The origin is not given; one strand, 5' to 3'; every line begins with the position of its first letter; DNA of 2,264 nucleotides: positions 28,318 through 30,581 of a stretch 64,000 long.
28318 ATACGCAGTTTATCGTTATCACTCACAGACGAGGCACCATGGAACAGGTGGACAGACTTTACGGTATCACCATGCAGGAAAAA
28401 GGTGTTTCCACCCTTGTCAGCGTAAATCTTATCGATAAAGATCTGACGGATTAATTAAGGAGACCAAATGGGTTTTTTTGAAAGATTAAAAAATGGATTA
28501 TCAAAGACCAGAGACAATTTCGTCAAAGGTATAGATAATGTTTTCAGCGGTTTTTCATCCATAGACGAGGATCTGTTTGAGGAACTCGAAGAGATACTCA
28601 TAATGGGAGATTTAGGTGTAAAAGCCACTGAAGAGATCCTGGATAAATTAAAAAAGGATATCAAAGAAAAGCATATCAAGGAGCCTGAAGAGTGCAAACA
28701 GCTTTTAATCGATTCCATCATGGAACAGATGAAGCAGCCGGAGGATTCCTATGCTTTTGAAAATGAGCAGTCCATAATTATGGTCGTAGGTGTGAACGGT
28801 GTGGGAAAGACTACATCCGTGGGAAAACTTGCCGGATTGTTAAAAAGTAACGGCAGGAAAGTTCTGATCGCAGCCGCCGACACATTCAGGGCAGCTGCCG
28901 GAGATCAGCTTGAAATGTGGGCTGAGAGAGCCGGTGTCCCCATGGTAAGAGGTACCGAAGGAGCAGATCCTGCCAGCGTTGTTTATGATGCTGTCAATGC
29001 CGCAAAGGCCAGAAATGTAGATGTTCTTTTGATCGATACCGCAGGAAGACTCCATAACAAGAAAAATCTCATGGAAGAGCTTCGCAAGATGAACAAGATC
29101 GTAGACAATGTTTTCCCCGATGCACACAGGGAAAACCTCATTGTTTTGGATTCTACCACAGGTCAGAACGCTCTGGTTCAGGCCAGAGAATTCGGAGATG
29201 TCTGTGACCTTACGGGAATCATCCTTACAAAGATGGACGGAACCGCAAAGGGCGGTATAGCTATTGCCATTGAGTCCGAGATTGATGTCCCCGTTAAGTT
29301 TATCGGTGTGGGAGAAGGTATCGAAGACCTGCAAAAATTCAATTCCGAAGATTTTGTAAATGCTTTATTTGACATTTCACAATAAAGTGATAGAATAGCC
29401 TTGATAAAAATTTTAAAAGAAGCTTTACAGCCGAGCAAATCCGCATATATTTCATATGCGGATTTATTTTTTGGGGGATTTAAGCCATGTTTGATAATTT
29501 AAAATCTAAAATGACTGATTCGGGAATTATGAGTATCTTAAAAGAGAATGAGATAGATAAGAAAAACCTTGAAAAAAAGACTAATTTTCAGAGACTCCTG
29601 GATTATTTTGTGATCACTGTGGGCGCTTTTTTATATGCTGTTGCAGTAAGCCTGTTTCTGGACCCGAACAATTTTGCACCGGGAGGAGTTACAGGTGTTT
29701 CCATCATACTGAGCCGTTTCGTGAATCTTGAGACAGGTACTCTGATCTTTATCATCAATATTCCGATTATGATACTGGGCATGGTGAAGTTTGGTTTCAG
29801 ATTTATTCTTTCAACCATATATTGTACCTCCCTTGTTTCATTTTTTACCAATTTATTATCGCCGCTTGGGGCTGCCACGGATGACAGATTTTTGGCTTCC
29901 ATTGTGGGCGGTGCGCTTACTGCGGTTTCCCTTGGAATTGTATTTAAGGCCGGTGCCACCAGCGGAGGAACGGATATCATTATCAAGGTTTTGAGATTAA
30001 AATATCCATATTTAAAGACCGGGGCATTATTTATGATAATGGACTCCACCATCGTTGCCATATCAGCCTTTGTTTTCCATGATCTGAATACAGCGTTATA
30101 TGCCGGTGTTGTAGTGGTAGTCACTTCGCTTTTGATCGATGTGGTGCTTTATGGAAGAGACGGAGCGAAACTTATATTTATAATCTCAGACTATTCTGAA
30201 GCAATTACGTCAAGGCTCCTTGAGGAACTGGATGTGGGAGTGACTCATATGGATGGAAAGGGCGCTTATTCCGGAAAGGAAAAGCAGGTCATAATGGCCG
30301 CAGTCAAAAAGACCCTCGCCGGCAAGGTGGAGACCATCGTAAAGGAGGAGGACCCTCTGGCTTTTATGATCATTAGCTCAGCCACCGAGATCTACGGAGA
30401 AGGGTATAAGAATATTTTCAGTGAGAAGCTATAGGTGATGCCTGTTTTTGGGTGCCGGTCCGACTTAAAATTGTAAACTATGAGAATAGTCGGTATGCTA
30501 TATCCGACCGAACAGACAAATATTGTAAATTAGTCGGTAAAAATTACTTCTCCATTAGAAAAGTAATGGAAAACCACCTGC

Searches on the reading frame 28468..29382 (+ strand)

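Call 66: search_protein_families(library=pfam, proteins=[window:28468-29382:+], max_evalue=0.00001)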
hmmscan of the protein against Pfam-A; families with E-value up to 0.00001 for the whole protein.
window:28468-29382:+ (305 aa): 5 families
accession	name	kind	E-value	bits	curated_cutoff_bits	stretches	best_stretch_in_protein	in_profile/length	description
PF00448.28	SRP54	-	2.4e-77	259.4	22.7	1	102-301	2-195/196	SRP54-type protein, GTPase domain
PF02881.24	SRP54_N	-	8.2e-17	61.6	22.4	1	18-83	1-74/75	SRP54-type protein, helical bundle domain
PF13401.12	AAA_22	-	7.1e-08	33.3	27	1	100-211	4-110/130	AAA domain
PF13604.12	AAA_30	-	3.7e-06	27.2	27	1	97-198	14-103/191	AAA domain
PF01656.29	CbiA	-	9e-06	26.1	25.4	0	110-139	8-37/125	CobQ/CobB/MinD/ParA nucleotide binding domain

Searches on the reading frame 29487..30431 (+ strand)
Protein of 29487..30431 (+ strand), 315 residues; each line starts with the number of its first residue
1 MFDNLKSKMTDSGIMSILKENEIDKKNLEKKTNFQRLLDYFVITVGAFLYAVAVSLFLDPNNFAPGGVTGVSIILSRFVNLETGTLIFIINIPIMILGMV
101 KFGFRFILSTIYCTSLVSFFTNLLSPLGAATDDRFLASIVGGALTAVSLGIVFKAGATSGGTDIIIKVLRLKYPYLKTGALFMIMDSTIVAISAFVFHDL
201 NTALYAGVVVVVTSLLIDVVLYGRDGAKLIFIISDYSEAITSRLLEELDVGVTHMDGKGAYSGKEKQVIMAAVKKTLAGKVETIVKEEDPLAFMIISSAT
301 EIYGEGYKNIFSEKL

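Call 66: search_protein_families(library=pfam, proteins=[window:29487-30431:+], max_evalue=0.00001)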
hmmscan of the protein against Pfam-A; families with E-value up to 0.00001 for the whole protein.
window:29487-30431:+ (315 aa): 2 families
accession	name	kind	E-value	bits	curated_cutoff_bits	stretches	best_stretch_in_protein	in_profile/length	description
PF02588.21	YitT_membrane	-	1.2e-57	195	24.3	1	39-244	1-204/205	Uncharacterised 5xTM membrane BCR, YitT family COG1284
PF10035.14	DUF2179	-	4.8e-18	65.2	22.8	1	251-304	2-55/55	Uncharacterized protein conserved in bacteria (DUF2179)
